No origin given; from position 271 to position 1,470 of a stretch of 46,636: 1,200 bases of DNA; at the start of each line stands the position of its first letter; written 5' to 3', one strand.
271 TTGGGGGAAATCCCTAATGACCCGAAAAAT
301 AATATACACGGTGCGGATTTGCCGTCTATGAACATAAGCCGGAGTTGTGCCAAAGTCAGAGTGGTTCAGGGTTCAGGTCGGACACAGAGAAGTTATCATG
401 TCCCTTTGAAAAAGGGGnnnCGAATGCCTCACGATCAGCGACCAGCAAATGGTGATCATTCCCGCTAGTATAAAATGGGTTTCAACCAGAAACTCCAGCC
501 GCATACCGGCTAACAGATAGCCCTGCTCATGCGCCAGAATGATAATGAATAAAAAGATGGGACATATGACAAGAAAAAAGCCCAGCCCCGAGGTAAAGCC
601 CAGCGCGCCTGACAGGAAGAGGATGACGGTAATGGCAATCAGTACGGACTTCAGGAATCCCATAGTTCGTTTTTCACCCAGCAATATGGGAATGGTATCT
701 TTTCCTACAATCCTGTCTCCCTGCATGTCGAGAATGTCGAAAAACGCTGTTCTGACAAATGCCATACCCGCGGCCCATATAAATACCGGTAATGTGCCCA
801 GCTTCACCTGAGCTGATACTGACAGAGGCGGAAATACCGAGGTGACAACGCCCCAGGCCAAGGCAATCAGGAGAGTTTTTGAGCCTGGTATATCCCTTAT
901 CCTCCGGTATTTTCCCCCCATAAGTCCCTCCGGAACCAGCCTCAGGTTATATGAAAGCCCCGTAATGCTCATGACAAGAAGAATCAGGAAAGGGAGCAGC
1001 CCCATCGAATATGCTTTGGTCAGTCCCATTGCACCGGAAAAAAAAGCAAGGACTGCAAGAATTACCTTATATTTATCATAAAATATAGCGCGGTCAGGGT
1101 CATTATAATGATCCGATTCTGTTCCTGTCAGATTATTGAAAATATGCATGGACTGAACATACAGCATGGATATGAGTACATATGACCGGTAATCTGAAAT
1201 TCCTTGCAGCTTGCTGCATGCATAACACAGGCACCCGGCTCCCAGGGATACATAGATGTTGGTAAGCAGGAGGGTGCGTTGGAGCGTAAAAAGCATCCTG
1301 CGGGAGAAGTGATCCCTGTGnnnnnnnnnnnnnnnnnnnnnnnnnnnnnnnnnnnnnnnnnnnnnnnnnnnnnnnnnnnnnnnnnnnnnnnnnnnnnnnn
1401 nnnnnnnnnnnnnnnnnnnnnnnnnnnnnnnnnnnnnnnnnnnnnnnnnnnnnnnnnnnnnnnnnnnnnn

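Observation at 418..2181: IspH (LytB) fused to a UbiA-superfamily membrane prenyltransferase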

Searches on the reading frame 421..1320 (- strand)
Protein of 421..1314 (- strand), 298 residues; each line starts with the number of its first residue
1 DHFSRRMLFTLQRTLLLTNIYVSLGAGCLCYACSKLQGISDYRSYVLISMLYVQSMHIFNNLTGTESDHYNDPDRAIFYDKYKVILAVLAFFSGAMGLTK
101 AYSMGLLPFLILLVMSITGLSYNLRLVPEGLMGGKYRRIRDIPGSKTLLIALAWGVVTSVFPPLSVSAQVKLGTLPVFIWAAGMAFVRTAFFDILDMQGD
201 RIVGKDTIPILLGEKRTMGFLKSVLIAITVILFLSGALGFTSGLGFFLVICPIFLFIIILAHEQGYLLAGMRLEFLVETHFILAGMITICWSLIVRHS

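Call 18: search_protein_representatives(protein=window:421-1314:-)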
Query: 298 residues. Proteins with E-value up to 0.001 (for the whole library): 1269; up to 1e-10: 483; up to 1e-30: 106. The best 150 are listed.
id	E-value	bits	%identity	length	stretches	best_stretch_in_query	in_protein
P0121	1.3e-100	353.2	57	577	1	5-294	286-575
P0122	1.6e-97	343.0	56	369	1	5-293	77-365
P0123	2.8e-83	296.3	54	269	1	24-292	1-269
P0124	2.5e-63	230.8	46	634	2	5-168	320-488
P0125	1.2e-62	228.6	43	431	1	6-289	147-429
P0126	4.2e-58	213.6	51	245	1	27-250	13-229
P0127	5.3e-58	213.3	49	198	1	102-294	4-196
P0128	7.3e-57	209.6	37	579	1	8-292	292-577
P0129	1.7e-54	201.8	39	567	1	7-293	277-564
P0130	8.9e-52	192.9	43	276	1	17-289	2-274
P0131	2.8e-51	191.2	40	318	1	12-293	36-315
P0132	4.5e-51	190.6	37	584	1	9-294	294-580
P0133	1.3e-49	185.8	59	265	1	14-166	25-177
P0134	3.6e-49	184.3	35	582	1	13-294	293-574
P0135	5.6e-49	183.7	37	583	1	11-293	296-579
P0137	1.4e-48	182.4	36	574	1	5-288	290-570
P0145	3.3e-46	174.6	33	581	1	11-294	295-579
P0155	1.5e-44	169.1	33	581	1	6-296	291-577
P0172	5.4e-40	154.2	31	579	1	3-294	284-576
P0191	1.2e-35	139.9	31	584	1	11-294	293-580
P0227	1.1e-30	123.6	27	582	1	8-292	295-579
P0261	1.2e-26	110.4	26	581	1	14-291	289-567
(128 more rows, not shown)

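Call 27: search_solved_structures(query=A1, max_evalue=1)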
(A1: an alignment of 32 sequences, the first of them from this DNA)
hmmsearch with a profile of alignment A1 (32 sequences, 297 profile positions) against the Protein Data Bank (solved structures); distinct sequences matched with E-value up to 1: 0.
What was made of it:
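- A profile search finds no solved structure at E<=1 (call 27).
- Tried and rejected: Sequence search of the PDB with a family profile of the C-domain: no hit at E<=1 (call 27).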

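Call 29: find_related_loci(query=A2, collection=genome_contigs, flank=6000)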
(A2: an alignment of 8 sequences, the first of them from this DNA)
Query A2 (298 aa) in genome_contigs; peptide patterns used: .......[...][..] (x = any residue, [..] = any of these).
441 stretches matched a pattern; 381 encode a relative of the query (tblastn E <= 1e-3); the best 80 are kept; 80 distinct loci.
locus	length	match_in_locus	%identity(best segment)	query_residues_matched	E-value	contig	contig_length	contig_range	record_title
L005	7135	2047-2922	69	6-297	2e-135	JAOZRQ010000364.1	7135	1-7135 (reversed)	MAG: Desulfobacterales bacterium isolate GMC6.concoct.52 GMC6_14239_length_7135_cov_12.622034, whole genome shotgun sequ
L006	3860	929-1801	70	5-295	5e-137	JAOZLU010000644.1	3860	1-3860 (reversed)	MAG: Desulfobacterales bacterium isolate GMC2_bin_2_sub GMC2_6325_length_3860_cov_41.575821, whole genome shotgun sequen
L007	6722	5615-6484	72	5-294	2e-133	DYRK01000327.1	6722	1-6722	MAG TPA_asm: Desulfatirhabdium butyrativorans isolate SulCav_GS10_10_47_57 SulCav_GS10_10_22229_length_6722_cov_30_06644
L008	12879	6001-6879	65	2-294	3e-129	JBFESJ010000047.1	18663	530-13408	MAG: Desulfobacterales bacterium isolate Mix_mud06.2021.04.45 k141_391334_length_18663_cov_11.6355, whole genome shotgun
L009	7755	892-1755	64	5-292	4e-126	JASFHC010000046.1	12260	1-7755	MAG: Desulfobacterales bacterium isolate D0608M02metaG_Bin_359 D0608M02metaG_FD_scaffold_165_c1, whole genome shotgun se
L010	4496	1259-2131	63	5-295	9e-127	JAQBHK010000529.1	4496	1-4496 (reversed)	MAG: Desulfobacterales bacterium isolate MAG_454_bin-01 454_bin-01_ctg-529, whole genome shotgun sequence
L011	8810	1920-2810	66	2-293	4e-125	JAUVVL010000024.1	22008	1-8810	MAG: Desulfobacteraceae bacterium isolate CSMAG_1163 CSMAG_1163_k127_8568022_length_22008_cov_102.9164, whole genome sho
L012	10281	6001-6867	65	5-293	6e-125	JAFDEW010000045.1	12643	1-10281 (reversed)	MAG: Deltaproteobacteria bacterium isolate Meg19_46_Bin_253 Meg19_46_Bin_253_scaffold_7460, whole genome shotgun sequenc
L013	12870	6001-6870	64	5-294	5e-125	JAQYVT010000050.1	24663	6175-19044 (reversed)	MAG: Desulfobacterales bacterium isolate SF_100_bin76 SF_100_bin.76.orig_100_contig-145_3927, whole genome shotgun seque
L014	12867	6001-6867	63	5-293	9e-125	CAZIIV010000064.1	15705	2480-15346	MAG TPA_asm: uncultured Desulfobacteraceae bacterium isolate SRP319275_co2_170 genome assembly, contig: NODE_3203_length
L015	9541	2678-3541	65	5-292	2e-124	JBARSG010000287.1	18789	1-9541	MAG: Desulfobacterales bacterium isolate MFD12959_ilm_asm_bin44 k127_444380, whole genome shotgun sequence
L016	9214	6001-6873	62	5-295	1e-124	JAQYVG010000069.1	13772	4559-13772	MAG: Desulfobacterales bacterium isolate SG_975_bin35strict NODE_69_length_13772_cov_8.652282, whole genome shotgun sequ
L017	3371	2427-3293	65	5-293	5e-128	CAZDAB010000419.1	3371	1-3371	MAG TPA_asm: uncultured Desulfobacteraceae bacterium isolate binchicken_co89_303 genome assembly, contig: NODE_64365_len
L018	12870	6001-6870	62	5-294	2e-124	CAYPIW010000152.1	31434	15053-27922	MAG TPA_asm: uncultured Desulfobacteraceae bacterium isolate SRP067234_co1_295 genome assembly, contig: k99_655915, whol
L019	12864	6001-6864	64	5-292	3e-124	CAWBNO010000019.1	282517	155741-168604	MAG: uncultured delta proteobacterium isolate MFD09779.bin.1.88 genome assembly, contig: contig_39420, whole genome shot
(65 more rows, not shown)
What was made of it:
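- Tried and rejected: It was repeated with an 8-sequence subset (call 29).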

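Call 40: list_cluster_members(proteins=[P0128, P0129, P0132, P0137, P0145, P0155, P0172, P0191, P0227, P0261])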
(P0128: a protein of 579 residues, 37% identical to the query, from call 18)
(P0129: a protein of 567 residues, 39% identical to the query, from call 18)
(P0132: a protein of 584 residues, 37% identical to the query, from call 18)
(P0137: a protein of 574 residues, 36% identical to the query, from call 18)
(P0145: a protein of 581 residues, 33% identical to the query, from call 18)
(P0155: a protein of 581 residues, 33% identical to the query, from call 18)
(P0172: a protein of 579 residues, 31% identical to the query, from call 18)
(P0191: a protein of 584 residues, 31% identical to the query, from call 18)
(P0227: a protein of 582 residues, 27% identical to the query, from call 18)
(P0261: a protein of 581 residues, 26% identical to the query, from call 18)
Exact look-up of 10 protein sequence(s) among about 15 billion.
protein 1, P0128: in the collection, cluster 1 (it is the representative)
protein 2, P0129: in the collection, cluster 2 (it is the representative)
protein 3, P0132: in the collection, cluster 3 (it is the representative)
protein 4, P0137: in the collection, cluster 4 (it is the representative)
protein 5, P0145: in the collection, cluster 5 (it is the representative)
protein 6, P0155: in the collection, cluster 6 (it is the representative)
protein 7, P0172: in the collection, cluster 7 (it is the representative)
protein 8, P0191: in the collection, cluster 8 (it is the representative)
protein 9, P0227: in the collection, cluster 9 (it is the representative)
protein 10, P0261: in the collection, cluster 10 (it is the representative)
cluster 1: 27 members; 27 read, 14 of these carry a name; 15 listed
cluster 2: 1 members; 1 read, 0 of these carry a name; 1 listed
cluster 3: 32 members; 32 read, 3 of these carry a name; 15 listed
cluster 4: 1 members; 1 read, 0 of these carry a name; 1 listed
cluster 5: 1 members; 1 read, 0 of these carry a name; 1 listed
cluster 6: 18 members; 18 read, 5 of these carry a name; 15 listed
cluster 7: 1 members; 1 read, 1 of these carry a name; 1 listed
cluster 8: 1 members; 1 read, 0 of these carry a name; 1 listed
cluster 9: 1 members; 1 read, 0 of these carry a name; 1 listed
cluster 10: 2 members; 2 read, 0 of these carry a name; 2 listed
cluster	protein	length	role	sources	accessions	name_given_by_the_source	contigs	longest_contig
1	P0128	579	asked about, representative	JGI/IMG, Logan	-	-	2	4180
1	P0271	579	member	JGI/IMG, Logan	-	4-hydroxy-3-methylbut-2-enyl diphosphate reductase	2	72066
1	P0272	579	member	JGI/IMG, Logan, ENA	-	4-hydroxy-3-methylbut-2-enyl diphosphate reductase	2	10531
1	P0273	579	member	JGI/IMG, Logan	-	(E)-4-hydroxy-3-methyl-but-2-enyl pyrophosphate reductase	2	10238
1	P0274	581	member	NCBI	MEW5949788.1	MAG: 4-hydroxy-3-methylbut-2-enyl diphosphate reductase [Thermodesulfobacteriota ...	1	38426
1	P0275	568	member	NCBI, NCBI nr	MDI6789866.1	MAG: 4-hydroxy-3-methylbut-2-enyl diphosphate reductase, partial [Thermodesulfobacteriota ... | 4-hydroxy-3-methylbut-2-enyl diphosphate reductase [Thermodesulfobacteriota bacterium]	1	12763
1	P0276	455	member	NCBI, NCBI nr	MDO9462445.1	MAG: UbiA family prenyltransferase, partial [Deltaproteobacteria bacterium] | UbiA family prenyltransferase [Deltaproteobacteria bacterium]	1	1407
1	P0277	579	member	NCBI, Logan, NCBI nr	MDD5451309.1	MAG: 4-hydroxy-3-methylbut-2-enyl diphosphate reductase [Desulfovibrionales bacterium] | 4-hydroxy-3-methylbut-2-enyl diphosphate reductase [Desulfovibrionales bacterium]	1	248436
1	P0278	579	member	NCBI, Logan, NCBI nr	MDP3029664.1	MAG: 4-hydroxy-3-methylbut-2-enyl diphosphate reductase [Deltaproteobacteria bacterium] | 4-hydroxy-3-methylbut-2-enyl diphosphate reductase [Deltaproteobacteria bacterium]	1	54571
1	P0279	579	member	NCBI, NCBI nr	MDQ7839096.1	MAG: 4-hydroxy-3-methylbut-2-enyl diphosphate reductase [Thermodesulfobacteriota ... | 4-hydroxy-3-methylbut-2-enyl diphosphate reductase [Thermodesulfobacteriota bacterium]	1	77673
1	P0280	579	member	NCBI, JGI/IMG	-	4-hydroxy-3-methylbut-2-enyl diphosphate reductase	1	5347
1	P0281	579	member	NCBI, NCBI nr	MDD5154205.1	MAG: 4-hydroxy-3-methylbut-2-enyl diphosphate reductase [Desulfovibrionales bacterium] | 4-hydroxy-3-methylbut-2-enyl diphosphate reductase [Desulfovibrionales bacterium]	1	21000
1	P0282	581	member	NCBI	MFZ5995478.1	MAG: 4-hydroxy-3-methylbut-2-enyl diphosphate reductase [Thermodesulfobacteriota ...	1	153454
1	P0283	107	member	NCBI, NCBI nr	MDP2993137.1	MAG: 4-hydroxy-3-methylbut-2-enyl diphosphate reductase, partial [Deltaproteobacteria ... | 4-hydroxy-3-methylbut-2-enyl diphosphate reductase [Deltaproteobacteria bacterium]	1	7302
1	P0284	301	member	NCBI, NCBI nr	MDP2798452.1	MAG: 4-hydroxy-3-methylbut-2-enyl diphosphate reductase, partial [Deltaproteobacteria ... | 4-hydroxy-3-methylbut-2-enyl diphosphate reductase [Deltaproteobacteria bacterium]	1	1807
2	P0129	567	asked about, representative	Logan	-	-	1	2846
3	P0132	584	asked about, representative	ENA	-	-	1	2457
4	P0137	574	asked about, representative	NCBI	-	-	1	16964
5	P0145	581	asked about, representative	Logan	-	-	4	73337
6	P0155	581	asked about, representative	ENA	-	-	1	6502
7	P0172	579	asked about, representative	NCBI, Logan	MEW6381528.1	MAG: 4-hydroxy-3-methylbut-2-enyl diphosphate reductase [bacterium]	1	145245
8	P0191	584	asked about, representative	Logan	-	-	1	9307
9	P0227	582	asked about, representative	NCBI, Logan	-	-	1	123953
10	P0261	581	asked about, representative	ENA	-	-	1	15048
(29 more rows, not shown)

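Call 48: search_protein_families(library=ncbifam, alignment_id=A1, max_evalue=0.001)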
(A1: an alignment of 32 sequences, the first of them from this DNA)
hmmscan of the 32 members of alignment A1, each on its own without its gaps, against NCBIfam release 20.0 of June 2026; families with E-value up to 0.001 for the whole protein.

A. member 1, seq(298 aa): 8 families
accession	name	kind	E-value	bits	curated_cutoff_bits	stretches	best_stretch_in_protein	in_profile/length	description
NF009523.0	PRK12884.1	equivalog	1e-10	41.3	269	1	48-261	45-240/279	prenyltransferase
NF010117.0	PRK13591.1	equivalog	1.9e-10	40.3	238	1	15-240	33-247/307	prenyltransferase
NF009512.0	PRK12872.1-1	equivalog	7e-08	32.4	278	1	180-259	183-267/303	geranylgeranylglycerol-phosphate geranylgeranyltransferase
NF009521.0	PRK12882.1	equivalog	1.2e-07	31.3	296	1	46-261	45-246/280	geranylgeranylglycerol-phosphate geranylgeranyltransferase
NF009522.0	PRK12883.1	equivalog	2.5e-06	27.2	353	1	41-251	35-231/279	geranylgeranylglycerol-phosphate geranylgeranyltransferase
NF009516.0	PRK12875.1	equivalog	8.2e-06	25.1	205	1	153-260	167-258/292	prenyltransferase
NF009513.0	PRK12872.1-3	equivalog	1.1e-05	25.1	288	1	179-291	178-292/293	prenyltransferase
NF009525.0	PRK12887.1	equivalog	0.00051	19.5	226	0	169-263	182-274/310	homogentisate phytyltransferase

B. families by the number of members that match (of 32 scanned): 20 families
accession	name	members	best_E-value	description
NF010117.0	PRK13591.1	31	2.3e-15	prenyltransferase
NF009513.0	PRK12872.1-3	29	8.5e-11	prenyltransferase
NF009523.0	PRK12884.1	28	6.8e-11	prenyltransferase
NF009512.0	PRK12872.1-1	28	1e-09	geranylgeranylglycerol-phosphate geranylgeranyltransferase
NF009521.0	PRK12882.1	27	5.6e-10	geranylgeranylglycerol-phosphate geranylgeranyltransferase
NF009522.0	PRK12883.1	27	1.1e-09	geranylgeranylglycerol-phosphate geranylgeranyltransferase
NF005742.0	PRK07566.1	14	1.8e-09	chlorophyll synthase ChlG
NF004751.0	PRK06080.1-3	13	4.8e-05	1,4-dihydroxy-2-naphthoate polyprenyltransferase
NF004749.0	PRK06080.1-1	11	9.6e-09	1,4-dihydroxy-2-naphthoate polyprenyltransferase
NF009525.0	PRK12887.1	11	2.8e-06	homogentisate phytyltransferase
TIGR01476.1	chlor_syn_BchG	9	2.3e-07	(bacterio)chlorophyll synthase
NF004750.0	PRK06080.1-2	7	4.3e-05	1,4-dihydroxy-2-naphthoate polyprenyltransferase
NF009516.0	PRK12875.1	2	1.8e-07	prenyltransferase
NF009926.0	PRK13387.1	2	8.7e-06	1,4-dihydroxy-2-naphthoate polyprenyltransferase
NF004753.0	PRK06080.1-5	2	0.00012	1,4-dihydroxy-2-naphthoate polyprenyltransferase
NF004754.0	PRK06080.1-6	1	0.00038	1,4-dihydroxy-2-naphthoate polyprenyltransferase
TIGR00751.1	menA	1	0.00041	1,4-dihydroxy-2-naphthoate octaprenyltransferase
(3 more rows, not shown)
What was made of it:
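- The weak best NCBIfam matches are to archaeal prenyltransferase and DGGGPS models (27-31 of 32 diverse members), then ChlG (14 of 32) and MenA (13 of 32) (call 48).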

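Call 55: predict_structure(alignment_id=A4)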
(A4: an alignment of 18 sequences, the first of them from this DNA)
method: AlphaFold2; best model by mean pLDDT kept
length: 300 residues; sequences in the alignment: 18
mean_pLDDT: 80.9   pTM: 0.82
mean pLDDT of the five models: 80.9, 78.8, 78.3, 78.0, 76.8
residues with pLDDT >= 90: 99; 70-90: 139; 50-70: 50; < 50: 12
segments of 3 or more residues with pLDDT < 50: 202-207
pLDDT, mean of each block of 10 residues (from residue 1): 71 78 91 93 90 90 70 68 87 90 88 85 60 54 73 90 86 87 93 78 51 77 94 90 87 92 77 69 92 77
secondary structure, 60 per line:
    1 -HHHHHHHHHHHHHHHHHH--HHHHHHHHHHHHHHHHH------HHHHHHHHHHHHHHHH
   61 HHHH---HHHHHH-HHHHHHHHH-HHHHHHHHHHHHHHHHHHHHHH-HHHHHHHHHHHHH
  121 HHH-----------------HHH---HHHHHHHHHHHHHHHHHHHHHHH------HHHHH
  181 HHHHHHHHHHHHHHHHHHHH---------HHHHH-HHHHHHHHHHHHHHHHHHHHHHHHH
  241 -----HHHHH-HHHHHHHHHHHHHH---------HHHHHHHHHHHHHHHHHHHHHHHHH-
elements in order: H2-19 H22-38 H45-64 H68-73 H75-83 H85-106 H108-123 H147-169 H176-200 H210-214 H216-240 H246-250 H252-265 H275-299

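Call 69: find_encoding_contigs(protein=P0277, flank=8000, max_places=1)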
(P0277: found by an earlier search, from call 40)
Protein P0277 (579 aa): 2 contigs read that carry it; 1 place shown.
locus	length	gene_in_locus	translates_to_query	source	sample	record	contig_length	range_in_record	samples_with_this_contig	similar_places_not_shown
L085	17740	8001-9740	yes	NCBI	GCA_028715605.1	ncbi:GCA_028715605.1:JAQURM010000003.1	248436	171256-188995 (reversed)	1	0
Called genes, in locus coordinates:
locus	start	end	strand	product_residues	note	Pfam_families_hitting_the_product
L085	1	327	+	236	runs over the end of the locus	-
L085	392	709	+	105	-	-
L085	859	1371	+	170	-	-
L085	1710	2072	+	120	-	-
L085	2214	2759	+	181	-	-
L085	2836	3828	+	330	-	PF00805:Pentapeptide, PF13576:Pentapeptide_3 (faint), PF13599:Pentapeptide_4 (weak), PF00805:Pentapeptide, PF13599:Pentapeptide_4, PF00805:Pentapeptide, PF01582:TIR, PF13676:TIR_2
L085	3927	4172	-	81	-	PF16256:DUF4911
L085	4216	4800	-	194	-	PF02663:FmdE, PF01258:zf-dskA_traR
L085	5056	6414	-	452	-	PF00919:UPF0004, PF04055:Radical_SAM, PF01938:TRAM (faint), PF18693:TRAM_2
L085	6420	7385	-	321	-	-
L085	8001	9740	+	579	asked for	PF02401:LYTB, PF01040:UbiA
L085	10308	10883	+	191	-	PF00691:OmpA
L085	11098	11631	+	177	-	PF03938:OmpH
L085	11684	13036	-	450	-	PF03448:MgtE_N, PF00571:CBS, PF01769:MgtE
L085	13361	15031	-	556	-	PF25323:6TM_PilS, PF00989:PAS, PF08448:PAS_4, PF13426:PAS_9, PF00512:HisKA, PF02518:HATPase_c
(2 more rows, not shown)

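Call 70: find_encoding_contigs(protein=P0172, flank=8000, max_places=1)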
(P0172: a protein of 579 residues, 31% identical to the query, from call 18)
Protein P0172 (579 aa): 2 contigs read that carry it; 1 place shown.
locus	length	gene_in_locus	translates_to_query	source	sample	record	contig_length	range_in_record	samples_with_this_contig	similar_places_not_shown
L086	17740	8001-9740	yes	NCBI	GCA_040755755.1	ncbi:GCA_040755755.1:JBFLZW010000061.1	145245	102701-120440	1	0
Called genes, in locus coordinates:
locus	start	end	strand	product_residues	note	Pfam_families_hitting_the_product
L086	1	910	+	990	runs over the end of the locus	PF03699:UPF0182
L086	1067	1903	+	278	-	PF12849:PBP_like_2, PF01547:SBP_bac_1 (faint), PF13531:SBP_bac_11 (weak), PF12727:PBP_like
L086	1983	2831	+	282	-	PF00528:BPD_transp_1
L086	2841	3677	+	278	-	PF00528:BPD_transp_1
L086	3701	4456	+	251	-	PF02463:SMC_N (faint), PF13476:AAA_23 (faint), PF00005:ABC_tran, PF13304:AAA_21 (faint)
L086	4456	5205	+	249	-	PF02463:SMC_N (faint), PF13476:AAA_23 (faint), PF00005:ABC_tran, PF13304:AAA_21 (faint)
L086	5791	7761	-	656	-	PF00005:ABC_tran, PF02463:SMC_N (faint), PF13555:AAA_29 (faint), PF13191:AAA_16 (faint), PF13304:AAA_21 (faint), PF13521:AAA_28 (faint), PF12848:ABC_tran_Xtn, PF00005:ABC_tran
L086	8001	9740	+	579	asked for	PF02401:LYTB, PF01040:UbiA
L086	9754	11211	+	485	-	-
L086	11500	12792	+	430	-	PF13414:TPR_11 (faint), PF13424:TPR_12 (faint), PF00515:TPR_1 (faint), PF07719:TPR_2 (faint), PF13176:TPR_7 (faint), PF13431:TPR_17 (faint), PF13557:Phenol_MetA_deg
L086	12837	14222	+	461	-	PF05048:NosD (weak), PF13229:Beta_helix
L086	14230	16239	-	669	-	PF00999:Na_H_Exchanger, PF02254:TrkA_N, PF02080:TrkA_C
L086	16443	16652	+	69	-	PF09957:VapB_antitoxin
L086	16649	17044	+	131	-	PF01850:PIN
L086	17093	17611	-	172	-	-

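Call 71: find_encoding_contigs(protein=P0227, flank=8000, max_places=1)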
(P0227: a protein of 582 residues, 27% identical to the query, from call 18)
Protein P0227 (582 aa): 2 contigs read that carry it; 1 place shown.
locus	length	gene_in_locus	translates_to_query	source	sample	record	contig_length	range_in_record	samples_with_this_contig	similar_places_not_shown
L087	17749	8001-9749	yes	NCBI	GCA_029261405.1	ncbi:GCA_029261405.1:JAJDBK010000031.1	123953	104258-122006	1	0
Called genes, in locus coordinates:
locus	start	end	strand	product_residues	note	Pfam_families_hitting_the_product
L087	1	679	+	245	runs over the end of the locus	PF00005:ABC_tran, PF13304:AAA_21 (weak)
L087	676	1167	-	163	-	PF01242:PTPS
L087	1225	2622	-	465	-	PF04519:Bactofilin, PF12895:ANAPC3 (faint), PF13424:TPR_12 (faint), PF13432:TPR_16 (faint), PF14561:TPR_20 (faint), PF23914:TPR_CcmH_CycH (faint), PF24575:TPR_Slam (faint), PF14559:TPR_19 (weak), +8 more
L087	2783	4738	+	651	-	PF00009:GTP_EFTU (faint), PF01926:MMR_HSR1, PF02421:FeoB_N, PF03193:RsgA_GTPase (faint), PF07670:Gate, PF07664:FeoB_C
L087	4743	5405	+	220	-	PF02742:Fe_dep_repr_C, PF04023:FeoA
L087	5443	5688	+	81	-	-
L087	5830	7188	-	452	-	PF18073:Zn_ribbon_LapB, PF03796:DnaB_C (weak), PF06745:ATPase, PF13481:AAA_25, PF23442:DUF7125 (weak), PF13541:ChlI, PF05362:Lon_C (weak)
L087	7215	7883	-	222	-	PF13511:DUF4124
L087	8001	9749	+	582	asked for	PF02401:LYTB, PF01040:UbiA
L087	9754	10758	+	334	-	PF00891:Methyltransf_2, PF02353:CMAS (weak), PF13489:Methyltransf_23 (weak), PF08241:Methyltransf_11 (weak), PF08242:Methyltransf_12 (weak), PF13649:Methyltransf_25, PF13847:Methyltransf_31 (weak)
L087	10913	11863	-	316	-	PF01973:MptE-like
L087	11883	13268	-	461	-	PF00990:GGDEF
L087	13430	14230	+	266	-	PF13646:HEAT_2 (faint)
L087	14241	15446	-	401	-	PF02684:LpxB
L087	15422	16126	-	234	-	PF00535:Glycos_transf_2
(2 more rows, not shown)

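Call 72: find_encoding_contigs(protein=P0145, flank=8000, max_places=1)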
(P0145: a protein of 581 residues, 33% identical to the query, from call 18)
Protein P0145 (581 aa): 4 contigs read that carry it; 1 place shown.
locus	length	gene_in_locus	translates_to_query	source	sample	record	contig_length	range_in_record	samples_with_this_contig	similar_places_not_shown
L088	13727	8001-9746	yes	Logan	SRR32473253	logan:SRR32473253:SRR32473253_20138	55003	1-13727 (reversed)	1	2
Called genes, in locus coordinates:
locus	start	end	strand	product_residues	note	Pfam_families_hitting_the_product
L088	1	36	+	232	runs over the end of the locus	-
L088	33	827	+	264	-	PF13247:Fer4_11, PF12838:Fer4_7 (weak), PF00037:Fer4 (weak), PF12797:Fer4_2 (weak), PF12837:Fer4_6 (weak), PF13237:Fer4_10, PF13187:Fer4_9 (weak)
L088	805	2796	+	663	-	PF03916:NrfD, PF02085:Cytochrom_CIII, PF14522:Cytochrome_C7 (weak)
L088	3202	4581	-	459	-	PF16868:NMT1_3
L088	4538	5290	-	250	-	-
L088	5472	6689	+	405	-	PF00696:AA_kinase, PF01472:PUA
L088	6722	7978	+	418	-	PF00171:Aldedh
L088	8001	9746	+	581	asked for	PF02401:LYTB, PF01040:UbiA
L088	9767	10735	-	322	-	PF03706:LPG_synthase_TM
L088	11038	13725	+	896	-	?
